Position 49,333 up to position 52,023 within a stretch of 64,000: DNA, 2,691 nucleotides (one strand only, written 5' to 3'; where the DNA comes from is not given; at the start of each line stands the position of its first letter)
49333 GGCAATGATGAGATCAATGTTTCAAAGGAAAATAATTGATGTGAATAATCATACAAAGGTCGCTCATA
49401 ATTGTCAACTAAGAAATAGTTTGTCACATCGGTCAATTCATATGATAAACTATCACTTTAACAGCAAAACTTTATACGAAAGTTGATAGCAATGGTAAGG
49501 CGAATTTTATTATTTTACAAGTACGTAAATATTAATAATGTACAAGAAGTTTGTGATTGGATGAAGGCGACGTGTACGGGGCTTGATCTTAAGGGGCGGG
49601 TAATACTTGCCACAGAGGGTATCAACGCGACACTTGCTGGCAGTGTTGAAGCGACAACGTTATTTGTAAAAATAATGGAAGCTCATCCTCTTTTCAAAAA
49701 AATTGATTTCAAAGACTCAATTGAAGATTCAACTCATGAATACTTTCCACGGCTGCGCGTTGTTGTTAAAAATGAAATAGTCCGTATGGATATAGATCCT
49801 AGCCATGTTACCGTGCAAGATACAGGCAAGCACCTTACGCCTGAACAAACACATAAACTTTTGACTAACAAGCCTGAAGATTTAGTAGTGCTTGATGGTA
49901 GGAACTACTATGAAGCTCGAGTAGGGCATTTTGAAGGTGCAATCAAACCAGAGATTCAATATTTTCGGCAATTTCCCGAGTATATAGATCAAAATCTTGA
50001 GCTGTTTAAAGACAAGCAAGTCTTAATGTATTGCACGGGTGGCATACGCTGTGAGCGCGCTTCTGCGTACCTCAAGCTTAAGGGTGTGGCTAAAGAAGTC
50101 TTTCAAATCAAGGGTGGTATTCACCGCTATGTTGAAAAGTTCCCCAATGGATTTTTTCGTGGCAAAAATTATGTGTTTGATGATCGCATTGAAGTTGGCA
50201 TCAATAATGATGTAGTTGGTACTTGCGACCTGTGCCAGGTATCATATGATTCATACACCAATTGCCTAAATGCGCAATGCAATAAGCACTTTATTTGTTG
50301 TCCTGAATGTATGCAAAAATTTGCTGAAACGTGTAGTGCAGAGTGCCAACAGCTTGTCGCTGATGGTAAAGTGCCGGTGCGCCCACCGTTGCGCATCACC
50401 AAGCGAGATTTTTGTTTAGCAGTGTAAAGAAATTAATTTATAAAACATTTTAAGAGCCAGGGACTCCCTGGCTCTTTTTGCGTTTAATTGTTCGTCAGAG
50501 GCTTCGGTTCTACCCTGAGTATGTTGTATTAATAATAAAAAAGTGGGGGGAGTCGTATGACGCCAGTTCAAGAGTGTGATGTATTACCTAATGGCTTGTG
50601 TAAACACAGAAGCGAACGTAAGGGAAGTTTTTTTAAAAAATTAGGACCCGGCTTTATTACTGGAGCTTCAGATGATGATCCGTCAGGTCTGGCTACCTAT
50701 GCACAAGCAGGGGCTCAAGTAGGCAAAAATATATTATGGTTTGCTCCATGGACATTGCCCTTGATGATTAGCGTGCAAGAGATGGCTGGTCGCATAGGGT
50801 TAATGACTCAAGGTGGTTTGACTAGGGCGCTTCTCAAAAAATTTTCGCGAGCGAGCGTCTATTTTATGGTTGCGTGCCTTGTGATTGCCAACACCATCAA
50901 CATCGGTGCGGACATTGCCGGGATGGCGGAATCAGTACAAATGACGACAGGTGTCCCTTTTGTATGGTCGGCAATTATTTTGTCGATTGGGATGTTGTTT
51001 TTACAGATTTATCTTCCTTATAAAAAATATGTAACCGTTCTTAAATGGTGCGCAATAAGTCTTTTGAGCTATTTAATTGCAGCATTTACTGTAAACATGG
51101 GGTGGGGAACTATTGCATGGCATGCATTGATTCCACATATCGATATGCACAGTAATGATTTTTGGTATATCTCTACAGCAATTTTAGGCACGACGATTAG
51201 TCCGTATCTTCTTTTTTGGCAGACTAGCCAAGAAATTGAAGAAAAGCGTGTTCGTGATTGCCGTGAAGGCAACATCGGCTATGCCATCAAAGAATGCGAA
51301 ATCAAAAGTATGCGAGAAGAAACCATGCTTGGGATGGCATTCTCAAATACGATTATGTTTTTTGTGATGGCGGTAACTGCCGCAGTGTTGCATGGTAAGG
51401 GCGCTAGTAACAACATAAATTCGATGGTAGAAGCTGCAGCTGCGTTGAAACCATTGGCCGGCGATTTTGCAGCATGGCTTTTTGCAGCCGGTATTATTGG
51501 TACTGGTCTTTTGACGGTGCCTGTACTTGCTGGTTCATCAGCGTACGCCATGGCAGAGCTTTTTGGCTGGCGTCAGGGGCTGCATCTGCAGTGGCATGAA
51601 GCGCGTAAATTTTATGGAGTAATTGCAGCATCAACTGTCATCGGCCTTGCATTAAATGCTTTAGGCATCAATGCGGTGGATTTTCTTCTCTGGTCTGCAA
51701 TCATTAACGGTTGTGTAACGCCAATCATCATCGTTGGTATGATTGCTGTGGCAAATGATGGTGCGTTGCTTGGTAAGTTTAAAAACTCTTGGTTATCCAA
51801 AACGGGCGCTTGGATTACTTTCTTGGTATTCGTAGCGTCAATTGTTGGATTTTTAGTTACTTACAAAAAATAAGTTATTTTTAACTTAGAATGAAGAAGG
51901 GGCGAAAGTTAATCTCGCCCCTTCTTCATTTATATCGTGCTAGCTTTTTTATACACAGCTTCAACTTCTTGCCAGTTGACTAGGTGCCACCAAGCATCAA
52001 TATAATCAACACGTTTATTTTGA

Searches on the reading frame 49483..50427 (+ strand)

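Call 52: search_protein_families(library=pfam, proteins=[window:49483-50427:+], max_evalue=0.0001)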
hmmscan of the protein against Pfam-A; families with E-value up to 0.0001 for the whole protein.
window:49483-50427:+ (314 aa): 3 families
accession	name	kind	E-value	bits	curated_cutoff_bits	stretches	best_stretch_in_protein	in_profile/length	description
PF17773.7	UPF0176_N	-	2.8e-24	85.8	26.2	1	7-99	2-92/92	UPF0176 acylphosphatase like domain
PF12368.13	Rhodanese_C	-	4.7e-19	68.9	26.9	1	226-289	1-66/66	Rhodanase C-terminal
PF00581.25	Rhodanese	-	6.4e-09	36.6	22.2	1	120-218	2-101/102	Rhodanese-like domain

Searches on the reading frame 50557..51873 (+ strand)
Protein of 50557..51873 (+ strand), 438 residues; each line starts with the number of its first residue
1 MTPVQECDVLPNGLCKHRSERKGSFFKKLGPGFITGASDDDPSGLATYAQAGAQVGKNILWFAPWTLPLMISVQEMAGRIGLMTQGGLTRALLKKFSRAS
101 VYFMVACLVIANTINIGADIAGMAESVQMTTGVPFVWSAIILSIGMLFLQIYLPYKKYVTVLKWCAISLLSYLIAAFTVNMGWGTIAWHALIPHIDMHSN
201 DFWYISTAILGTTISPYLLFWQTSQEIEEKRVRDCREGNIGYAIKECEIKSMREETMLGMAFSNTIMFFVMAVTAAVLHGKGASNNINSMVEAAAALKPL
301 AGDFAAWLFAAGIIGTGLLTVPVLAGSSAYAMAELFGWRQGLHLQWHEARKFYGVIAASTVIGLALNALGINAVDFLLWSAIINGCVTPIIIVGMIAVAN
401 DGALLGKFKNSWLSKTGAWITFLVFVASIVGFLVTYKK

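Call 52: search_protein_families(library=pfam, proteins=[window:50557-51873:+], max_evalue=0.0001)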
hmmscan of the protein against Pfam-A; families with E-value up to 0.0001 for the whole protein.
window:50557-51873:+ (438 aa): 1 family
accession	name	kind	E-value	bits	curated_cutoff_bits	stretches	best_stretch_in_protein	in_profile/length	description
PF01566.24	Nramp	-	9.3e-74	249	29.8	1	45-412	1-357/357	Natural resistance-associated macrophage protein-like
